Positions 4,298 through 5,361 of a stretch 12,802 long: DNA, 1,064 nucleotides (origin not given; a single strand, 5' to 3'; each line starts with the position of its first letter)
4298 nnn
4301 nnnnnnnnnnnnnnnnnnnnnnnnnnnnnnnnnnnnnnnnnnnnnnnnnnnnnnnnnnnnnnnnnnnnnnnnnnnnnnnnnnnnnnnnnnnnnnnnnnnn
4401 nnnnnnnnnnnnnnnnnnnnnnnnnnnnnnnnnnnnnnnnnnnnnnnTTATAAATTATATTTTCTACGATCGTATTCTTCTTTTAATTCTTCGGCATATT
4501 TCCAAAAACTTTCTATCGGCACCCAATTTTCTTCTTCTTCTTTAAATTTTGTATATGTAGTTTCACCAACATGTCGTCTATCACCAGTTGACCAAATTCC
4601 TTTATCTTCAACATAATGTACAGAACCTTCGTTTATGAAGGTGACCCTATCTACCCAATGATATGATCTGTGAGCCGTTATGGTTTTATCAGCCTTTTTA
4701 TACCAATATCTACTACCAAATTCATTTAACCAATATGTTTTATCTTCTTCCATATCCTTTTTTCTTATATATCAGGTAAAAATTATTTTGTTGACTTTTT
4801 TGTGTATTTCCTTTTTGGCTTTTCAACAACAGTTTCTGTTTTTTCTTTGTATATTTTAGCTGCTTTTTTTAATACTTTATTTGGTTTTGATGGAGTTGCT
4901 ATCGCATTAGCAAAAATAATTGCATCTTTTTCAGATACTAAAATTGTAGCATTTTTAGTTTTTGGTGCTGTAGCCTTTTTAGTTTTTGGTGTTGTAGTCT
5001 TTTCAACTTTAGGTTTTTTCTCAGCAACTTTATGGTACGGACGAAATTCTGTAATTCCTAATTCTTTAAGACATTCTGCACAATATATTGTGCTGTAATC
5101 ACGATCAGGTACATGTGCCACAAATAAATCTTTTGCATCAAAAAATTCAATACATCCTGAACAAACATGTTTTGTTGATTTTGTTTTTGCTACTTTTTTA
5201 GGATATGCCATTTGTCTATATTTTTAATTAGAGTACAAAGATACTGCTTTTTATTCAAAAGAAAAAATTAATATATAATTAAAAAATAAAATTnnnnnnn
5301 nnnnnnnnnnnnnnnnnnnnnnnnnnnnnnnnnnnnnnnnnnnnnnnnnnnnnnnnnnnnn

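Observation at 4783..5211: Zinc-ribbon protein with a histone H1-like lysine-rich tail built from a 24-nt tandem repeat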

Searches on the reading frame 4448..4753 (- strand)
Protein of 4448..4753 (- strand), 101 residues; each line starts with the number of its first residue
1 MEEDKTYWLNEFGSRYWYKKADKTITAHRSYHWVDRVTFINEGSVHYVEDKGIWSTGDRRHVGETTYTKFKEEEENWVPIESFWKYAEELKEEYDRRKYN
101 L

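Call 7: search_protein_families(library=pfam, proteins=[window:4448-4753:-], max_evalue=0.1)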
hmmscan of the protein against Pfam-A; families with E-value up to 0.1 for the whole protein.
window:4448-4753:- (101 aa): 1 family
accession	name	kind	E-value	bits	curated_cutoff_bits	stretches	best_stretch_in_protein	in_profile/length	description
PF05903.20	Peptidase_C97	-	0.042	14.1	29.2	1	46-101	50-105/151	PPPDE putative peptidase domain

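Call 8: search_protein_families(library=phrogs, proteins=[window:4448-4753:-], max_evalue=0.1)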
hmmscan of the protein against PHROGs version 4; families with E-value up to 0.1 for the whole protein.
window:4448-4753:- (101 aa): 0 families

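Call 66: search_protein_families(library=ncbifam, proteins=[window:4448-4753:-], max_evalue=0.1)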
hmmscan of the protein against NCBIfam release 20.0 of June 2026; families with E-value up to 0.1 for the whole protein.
window:4448-4753:- (101 aa): 0 families

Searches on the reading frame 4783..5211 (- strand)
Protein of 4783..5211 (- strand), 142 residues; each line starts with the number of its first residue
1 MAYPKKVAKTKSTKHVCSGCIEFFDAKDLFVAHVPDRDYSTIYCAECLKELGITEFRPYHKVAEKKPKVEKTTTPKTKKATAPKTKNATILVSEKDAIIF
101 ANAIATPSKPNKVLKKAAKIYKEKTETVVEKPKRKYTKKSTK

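Call 7: search_protein_families(library=pfam, proteins=[window:4783-5211:-], max_evalue=0.1)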
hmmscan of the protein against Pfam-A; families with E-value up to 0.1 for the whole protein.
window:4783-5211:- (142 aa): 2 families
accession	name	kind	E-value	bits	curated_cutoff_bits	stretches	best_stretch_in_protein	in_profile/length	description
PF08681.18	TacA1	-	0.0023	18.3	21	1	86-122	43-79/80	Antitoxin TacA 1-like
PF12251.13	SNAPC3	-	0.054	13.6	23.8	1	2-53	133-183/199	snRNA-activating protein complex (SNAPc), subunit 3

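Call 8: search_protein_families(library=phrogs, proteins=[window:4783-5211:-], max_evalue=0.1)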
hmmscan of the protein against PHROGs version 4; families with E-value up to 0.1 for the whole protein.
window:4783-5211:- (142 aa): 3 families
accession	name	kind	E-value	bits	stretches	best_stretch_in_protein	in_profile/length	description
phrog_1568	-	DNA, RNA and nucleotide metabolism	0.034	14.7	0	39-135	158-255/264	DNA binding protein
phrog_2255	-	DNA, RNA and nucleotide metabolism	0.047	14.1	1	9-110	22-99/211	HNH endonuclease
phrog_11188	-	unknown function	0.089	12.7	0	10-76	37-105/419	-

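Call 9: search_dna_similar(query=window:4783-5211:-, collection=phages, mode=protein, max_evalue=0.01)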
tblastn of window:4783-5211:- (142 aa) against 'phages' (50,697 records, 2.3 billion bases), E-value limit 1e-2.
Records with a match: 2; places in all: 2; records where one place covers at least 80% of the query: 0.
Best place of each record, by identity: <60% 2.
By first word of the organism name: uncultured 2.
By host as written in the record: - 2.
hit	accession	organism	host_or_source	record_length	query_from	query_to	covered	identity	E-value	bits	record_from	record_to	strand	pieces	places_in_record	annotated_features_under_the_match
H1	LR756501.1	uncultured phage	metagenomic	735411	5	59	39%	36.4%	8e-3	41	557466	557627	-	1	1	record has no annotation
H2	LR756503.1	uncultured phage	metagenomic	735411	5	59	39%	36.4%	8e-3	41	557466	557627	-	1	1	record has no annotation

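Call 11: find_homologous_proteins(query=window:4783-5211:-, max_evalue=0.01)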
Query window:4783-5211:- (142 aa): 10 proteins with E <= 0.01 among 73 candidates.
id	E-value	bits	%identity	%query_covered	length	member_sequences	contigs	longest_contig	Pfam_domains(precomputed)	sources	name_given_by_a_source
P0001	4.4e-83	294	100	100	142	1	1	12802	-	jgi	jgi:hypothetical protein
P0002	1.6e-77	276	94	100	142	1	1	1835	-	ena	-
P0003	1.0e-72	260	88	100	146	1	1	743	-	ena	-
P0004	7.4e-72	258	88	100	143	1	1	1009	-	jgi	jgi:hypothetical protein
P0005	3.1e-67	243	87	100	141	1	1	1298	-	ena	-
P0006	1.7e-43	166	91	45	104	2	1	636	-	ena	-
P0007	1.1e-31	128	57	98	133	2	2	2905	-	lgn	-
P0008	8.0e-29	118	73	49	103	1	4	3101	-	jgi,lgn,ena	-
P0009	8.8e-26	109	81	37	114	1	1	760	-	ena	-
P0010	8.1e-25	105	75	42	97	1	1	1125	-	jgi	-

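Call 13: find_related_loci(query=A1, collection=viral_contigs, flank=10000)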
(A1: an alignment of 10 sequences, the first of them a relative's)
Query A1 (142 aa) in viral_contigs; peptide patterns used: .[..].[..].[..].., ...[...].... (x = any residue, [..] = any of these).
26 stretches matched a pattern; 3 encode a relative of the query (tblastn E <= 1e-3); 3 distinct loci.
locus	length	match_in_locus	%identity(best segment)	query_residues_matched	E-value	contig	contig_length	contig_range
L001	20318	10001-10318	56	1-140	2e-39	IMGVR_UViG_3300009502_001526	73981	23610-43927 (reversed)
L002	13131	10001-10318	56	1-140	2e-39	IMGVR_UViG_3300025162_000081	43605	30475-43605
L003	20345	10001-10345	61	3-114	3e-37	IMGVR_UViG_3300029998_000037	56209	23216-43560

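Call 14: get_annotated_region(hit=H1, flank=4000)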
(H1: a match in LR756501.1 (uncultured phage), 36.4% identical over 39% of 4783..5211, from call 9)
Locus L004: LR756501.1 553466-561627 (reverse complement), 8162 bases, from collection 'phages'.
description: uncultured phage genome assembly, chromosome: 1.
organism: uncultured phage (NCBI taxid 278008)
taxonomy: Viruses; environmental samples
host: -; source: metagenomic; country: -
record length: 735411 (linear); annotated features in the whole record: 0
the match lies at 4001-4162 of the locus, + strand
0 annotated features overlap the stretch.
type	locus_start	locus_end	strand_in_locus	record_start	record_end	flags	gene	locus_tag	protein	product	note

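Call 24: search_protein_families(library=pfam, alignment_id=A3, max_evalue=0.05)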
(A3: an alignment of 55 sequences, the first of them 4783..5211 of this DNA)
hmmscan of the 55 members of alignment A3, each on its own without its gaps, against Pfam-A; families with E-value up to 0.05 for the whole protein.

A. member 1, window:4783-5211:- (142 aa): 1 family
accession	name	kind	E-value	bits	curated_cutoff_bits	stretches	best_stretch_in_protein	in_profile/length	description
PF08681.18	TacA1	-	0.0023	18.3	21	1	86-122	43-79/80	Antitoxin TacA 1-like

B. families by the number of members that match (of 55 scanned): 29 families (the first 25 are shown)
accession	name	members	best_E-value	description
PF08681.18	TacA1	6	5.3e-05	Antitoxin TacA 1-like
PF01147.22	Crust_neurohorm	5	0.0021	Crustacean CHH/MIH/GIH neurohormone family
PF07382.16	HC2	4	0.00087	Histone H1-like nucleoprotein HC2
PF12251.13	SNAPC3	4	0.01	snRNA-activating protein complex (SNAPc), subunit 3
PF06906.16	DUF1272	4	0.019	Protein of unknown function (DUF1272)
PF08600.16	NuBaID_C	3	0.011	NuBaID, C-terminal domain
PF02095.21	Extensin_1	2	0.0032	Extensin-like protein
PF24950.1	Fn3_Dep-1_6th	2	0.0097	Dep-1 sixth Fn3-like domain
PF06689.19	zf-C4_ClpX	2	0.019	ClpX C4-type zinc finger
PF18439.7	zf_UBZ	1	0.005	Ubiquitin-Binding Zinc Finger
PF10601.15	zf-LITAF-like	1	0.0057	LITAF-like zinc ribbon domain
PF09814.14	HECT_2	1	0.0071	HECT-like Ubiquitin-conjugating enzyme (E2)-binding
PF08883.16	DOPA_dioxygen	1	0.01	Dopa 4,5-dioxygenase family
PF25164.1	CoiA_N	1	0.013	Competence protein CoiA, N-terminal domain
PF22678.1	Cytochrom_c_NrfB-like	1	0.013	Cytochrome c-type protein NrfB-like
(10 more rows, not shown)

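Call 26: search_protein_families(library=pfam, proteins=[P0002, P0003, P0004, P0005], max_evalue=0.1)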
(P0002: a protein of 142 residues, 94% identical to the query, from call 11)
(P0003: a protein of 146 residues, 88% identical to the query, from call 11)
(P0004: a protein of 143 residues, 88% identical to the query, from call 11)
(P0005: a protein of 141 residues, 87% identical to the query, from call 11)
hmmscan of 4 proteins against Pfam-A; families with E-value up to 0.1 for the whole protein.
P0002 (142 aa): 2 families
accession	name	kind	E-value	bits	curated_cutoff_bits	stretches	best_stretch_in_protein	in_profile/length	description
PF08681.18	TacA1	-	0.00043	20.6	21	1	87-122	44-79/80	Antitoxin TacA 1-like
PF12251.13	SNAPC3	-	0.068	13.3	23.8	1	2-53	133-183/199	snRNA-activating protein complex (SNAPc), subunit 3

P0003 (146 aa): 3 families
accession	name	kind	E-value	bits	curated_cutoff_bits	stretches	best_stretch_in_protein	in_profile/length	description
PF08681.18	TacA1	-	0.00031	21.1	21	1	91-126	44-79/80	Antitoxin TacA 1-like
PF12251.13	SNAPC3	-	0.068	13.3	23.8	1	2-53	133-183/199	snRNA-activating protein complex (SNAPc), subunit 3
PF09531.15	Ndc1_Nup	-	0.09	11.9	29.8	1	44-142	336-424/607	Nucleoporin protein Ndc1-Nup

P0004 (143 aa): 2 families
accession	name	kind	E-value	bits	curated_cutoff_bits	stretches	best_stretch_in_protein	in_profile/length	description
PF08681.18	TacA1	-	0.0028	18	21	1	91-123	47-79/80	Antitoxin TacA 1-like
PF12251.13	SNAPC3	-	0.045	13.8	23.8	1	2-53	133-183/199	snRNA-activating protein complex (SNAPc), subunit 3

P0005 (141 aa): 3 families
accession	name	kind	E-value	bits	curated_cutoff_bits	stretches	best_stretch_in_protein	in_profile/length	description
PF08681.18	TacA1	-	5.3e-05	23.5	21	1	87-122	44-79/80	Antitoxin TacA 1-like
PF12251.13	SNAPC3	-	0.041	14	23.8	1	2-55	133-185/199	snRNA-activating protein complex (SNAPc), subunit 3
PF01193.29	RNA_pol_L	-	0.091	12.9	24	0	55-124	30-73/74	RNA polymerase Rpb3/Rpb11 dimerisation domain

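Call 29: predict_structure(alignment_id=A3)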
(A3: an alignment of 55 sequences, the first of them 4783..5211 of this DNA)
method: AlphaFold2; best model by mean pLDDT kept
length: 142 residues; sequences in the alignment: 55
mean_pLDDT: 69.1   pTM: 0.35
mean pLDDT of the five models: 69.1, 67.0, 65.7, 65.1, 62.7
residues with pLDDT >= 90: 2; 70-90: 64; 50-70: 63; < 50: 13
segments of 3 or more residues with pLDDT < 50: 85-89
pLDDT, mean of each block of 10 residues (from residue 1): 63 81 85 85 88 84 67 50 51 70 68 68 58 55 51
secondary structure, 60 per line:
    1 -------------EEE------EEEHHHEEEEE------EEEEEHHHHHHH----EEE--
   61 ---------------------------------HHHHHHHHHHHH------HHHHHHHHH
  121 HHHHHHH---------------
elements in order: E14-16 E23-25 E29-33 E40-44 H45-51 E56-58 H94-105 H112-127

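Call 42: search_protein_representatives(alignment_id=A3)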
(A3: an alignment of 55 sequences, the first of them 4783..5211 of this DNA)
Query: 55 sequences, 116 profile positions. Proteins with E-value up to 0.001 (for the whole library): 100; up to 1e-10: 37; up to 1e-30: 1. The best 100 are listed.
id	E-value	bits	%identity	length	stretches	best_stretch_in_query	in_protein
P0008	7.9e-32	126.2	-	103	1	3-93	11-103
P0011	4.4e-29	117.3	-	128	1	3-93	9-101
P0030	4.7e-28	114.0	-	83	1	1-82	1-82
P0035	9.1e-28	113.1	-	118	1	3-115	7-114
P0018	7.9e-26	106.8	-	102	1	1-97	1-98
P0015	2.7e-25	105.1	-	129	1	4-94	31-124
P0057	1.4e-23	99.6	-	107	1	1-94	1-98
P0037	1.1e-22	96.7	-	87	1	1-81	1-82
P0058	1.4e-22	96.3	-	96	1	3-89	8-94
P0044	1.6e-22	96.1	-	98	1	1-91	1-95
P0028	1.6e-21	92.9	-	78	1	1-81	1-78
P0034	6.8e-21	90.9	-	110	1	3-99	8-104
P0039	4.4e-20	88.3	-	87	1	1-81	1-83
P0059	8.2e-20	87.4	-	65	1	1-65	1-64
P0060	1.6e-19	86.5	-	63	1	6-64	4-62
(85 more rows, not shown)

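Call 52: find_encoding_contigs(protein=P0003, flank=1000, max_places=1)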
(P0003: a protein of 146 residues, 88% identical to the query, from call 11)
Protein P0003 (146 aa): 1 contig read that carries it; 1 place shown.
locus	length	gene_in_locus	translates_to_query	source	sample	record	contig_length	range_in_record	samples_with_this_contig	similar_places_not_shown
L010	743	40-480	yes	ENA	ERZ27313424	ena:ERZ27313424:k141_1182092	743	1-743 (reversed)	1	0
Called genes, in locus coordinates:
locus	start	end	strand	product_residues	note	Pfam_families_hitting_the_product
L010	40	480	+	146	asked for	-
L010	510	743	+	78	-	?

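Call 53: find_encoding_contigs(protein=P0002, flank=1500, max_places=1)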
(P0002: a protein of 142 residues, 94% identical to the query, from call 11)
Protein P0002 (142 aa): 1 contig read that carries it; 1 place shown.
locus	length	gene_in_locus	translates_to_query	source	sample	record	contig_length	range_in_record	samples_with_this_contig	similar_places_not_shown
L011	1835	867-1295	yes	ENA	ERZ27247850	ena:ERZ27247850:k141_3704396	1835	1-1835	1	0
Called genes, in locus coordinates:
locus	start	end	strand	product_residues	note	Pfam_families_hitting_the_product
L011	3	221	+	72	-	?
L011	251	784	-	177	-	PF01832:Glucosaminidase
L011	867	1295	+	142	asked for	-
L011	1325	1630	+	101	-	-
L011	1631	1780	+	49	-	-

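Call 54: find_encoding_contigs(protein=P0005, flank=1500, max_places=1)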
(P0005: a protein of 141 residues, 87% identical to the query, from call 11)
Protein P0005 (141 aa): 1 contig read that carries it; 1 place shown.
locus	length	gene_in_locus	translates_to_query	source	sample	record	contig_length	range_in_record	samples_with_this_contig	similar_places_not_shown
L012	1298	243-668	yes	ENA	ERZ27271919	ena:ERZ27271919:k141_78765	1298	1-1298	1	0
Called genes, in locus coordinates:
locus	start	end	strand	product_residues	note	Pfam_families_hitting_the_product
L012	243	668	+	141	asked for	-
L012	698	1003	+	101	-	-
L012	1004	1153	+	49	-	-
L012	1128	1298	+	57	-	?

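Call 66: search_protein_families(library=ncbifam, proteins=[window:4783-5211:-, P0005, P0003], max_evalue=0.1)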
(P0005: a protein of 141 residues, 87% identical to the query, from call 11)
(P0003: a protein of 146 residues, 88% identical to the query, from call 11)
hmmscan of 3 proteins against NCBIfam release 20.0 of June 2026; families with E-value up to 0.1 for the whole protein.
window:4783-5211:- (142 aa): 0 families

P0005 (141 aa): 1 family
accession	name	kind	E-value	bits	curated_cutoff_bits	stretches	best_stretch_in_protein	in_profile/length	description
TIGR04104.1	cxxc_20_cxxc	subfamily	0.089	13.2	45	0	16-55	2-39/93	TIGR04104 family putative zinc finger protein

P0003 (146 aa): 0 families

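Call 72: fold_search(model_id=the predicted structure, library=viral)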
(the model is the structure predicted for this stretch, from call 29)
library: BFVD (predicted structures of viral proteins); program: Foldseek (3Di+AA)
matches with E <= 10: 141; with E <= 0.001: 0
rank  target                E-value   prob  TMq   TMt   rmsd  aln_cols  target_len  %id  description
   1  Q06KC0                3.8e-02  0.99  0.32  0.34  11.4       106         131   13  Pe38 like protein [Anticarsia gemmatalis multiple nucleopolyhedrovirus]
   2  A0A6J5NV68            6.8e-02  0.99  0.24  0.58   2.1        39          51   20  Uncharacterized protein [uncultured Caudovirales phage]
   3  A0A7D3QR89            1.2e-01  0.99  0.26  0.56   3.2        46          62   20  (no name in the UniProt tables at hand)
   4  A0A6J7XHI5            1.3e-01  0.98  0.21  0.43   3.5        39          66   18  Uncharacterized protein [uncultured Caudovirales phage]
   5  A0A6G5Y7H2            1.4e-01  0.99  0.25  0.53   1.4        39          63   13  (no name in the UniProt tables at hand)
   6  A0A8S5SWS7            1.4e-01  0.35  0.20  0.15  21.2       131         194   21  Stc1 domain [Myoviridae sp. ctLYp5]
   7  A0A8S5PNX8            1.8e-01  0.28  0.24  0.21  25.9       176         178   13  Transcription initiation factor IIE, alpha FINGER, Transcription [Myoviridae sp. ctwwN25]
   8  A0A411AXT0            2.2e-01  0.72  0.24  0.41  14.6        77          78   16  Uncharacterized protein [Streptomyces phage WheeHeim]
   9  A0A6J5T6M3            2.6e-01  0.89  0.25  0.51   4.0        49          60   16  Uncharacterized protein [uncultured Caudovirales phage]
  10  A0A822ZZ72            2.8e-01  0.57  0.22  0.41  15.2        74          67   19  (no name in the UniProt tables at hand)
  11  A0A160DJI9            3.4e-01  0.90  0.23  0.53   2.0        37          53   14  Uncharacterized protein [Gordonia phage Kampe]
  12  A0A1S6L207            3.6e-01  0.94  0.23  0.26   2.3        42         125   17  (no name in the UniProt tables at hand)
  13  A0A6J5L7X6            3.6e-01  0.54  0.28  0.30  21.7       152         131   11  Uncharacterized protein [uncultured Caudovirales phage]
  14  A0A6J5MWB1            3.8e-01  0.66  0.23  0.45   3.9        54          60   17  Uncharacterized protein [uncultured Caudovirales phage]
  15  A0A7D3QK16            4.1e-01  0.77  0.26  0.36   5.1        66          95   14  (no name in the UniProt tables at hand)
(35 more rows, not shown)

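Call 100: search_protein_families(library=padloc, proteins=[window:4783-5211:-], max_evalue=0.01)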
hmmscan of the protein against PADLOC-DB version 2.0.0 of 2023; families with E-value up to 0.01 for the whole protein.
window:4783-5211:- (142 aa): 0 families
